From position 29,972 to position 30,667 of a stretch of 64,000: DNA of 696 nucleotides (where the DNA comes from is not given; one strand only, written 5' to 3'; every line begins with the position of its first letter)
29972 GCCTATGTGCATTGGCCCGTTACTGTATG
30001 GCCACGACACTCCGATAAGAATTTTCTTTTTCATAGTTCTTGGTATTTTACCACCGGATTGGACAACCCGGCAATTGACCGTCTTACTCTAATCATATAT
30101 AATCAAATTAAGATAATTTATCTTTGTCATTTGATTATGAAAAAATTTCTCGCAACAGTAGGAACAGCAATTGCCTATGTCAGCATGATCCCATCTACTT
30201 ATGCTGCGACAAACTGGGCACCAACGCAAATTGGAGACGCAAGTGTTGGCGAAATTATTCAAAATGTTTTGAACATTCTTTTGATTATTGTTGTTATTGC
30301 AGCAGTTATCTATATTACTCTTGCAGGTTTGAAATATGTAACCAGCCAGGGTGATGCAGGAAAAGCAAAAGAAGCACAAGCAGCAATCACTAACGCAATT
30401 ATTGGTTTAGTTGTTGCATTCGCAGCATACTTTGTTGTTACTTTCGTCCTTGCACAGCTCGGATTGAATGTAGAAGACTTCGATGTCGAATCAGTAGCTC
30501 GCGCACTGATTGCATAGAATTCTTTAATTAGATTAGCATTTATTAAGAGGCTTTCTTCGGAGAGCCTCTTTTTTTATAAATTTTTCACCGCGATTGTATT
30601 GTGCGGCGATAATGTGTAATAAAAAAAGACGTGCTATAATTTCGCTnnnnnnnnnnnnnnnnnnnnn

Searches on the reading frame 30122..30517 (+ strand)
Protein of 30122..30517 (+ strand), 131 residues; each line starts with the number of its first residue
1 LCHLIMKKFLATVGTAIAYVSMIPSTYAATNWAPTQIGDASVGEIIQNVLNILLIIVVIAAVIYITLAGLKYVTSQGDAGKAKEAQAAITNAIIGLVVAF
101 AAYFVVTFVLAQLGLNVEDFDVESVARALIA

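Call 3: search_protein_families(library=pfam, proteins=[window:30122-30517:+], max_evalue=0.01)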
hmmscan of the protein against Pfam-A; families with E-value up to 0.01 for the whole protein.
window:30122-30517:+ (131 aa): 1 family
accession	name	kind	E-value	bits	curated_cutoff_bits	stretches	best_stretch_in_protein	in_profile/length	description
PF18895.5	T4SS_pilin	-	7.5e-13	48.8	26.6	1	40-109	3-71/71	Type IV secretion system pilin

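Call 4: search_protein_families(library=ncbifam, proteins=[window:30122-30517:+], max_evalue=0.01)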
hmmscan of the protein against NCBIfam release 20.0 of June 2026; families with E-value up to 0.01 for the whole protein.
window:30122-30517:+ (131 aa): 1 family
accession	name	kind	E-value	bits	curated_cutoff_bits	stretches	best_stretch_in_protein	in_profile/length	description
NF045849.1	ICE_MMCAP2_0565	equivalog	2.1e-09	36.9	40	1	40-112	7-79/80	Mbov_0395 family pilin-like conjugal transfer protein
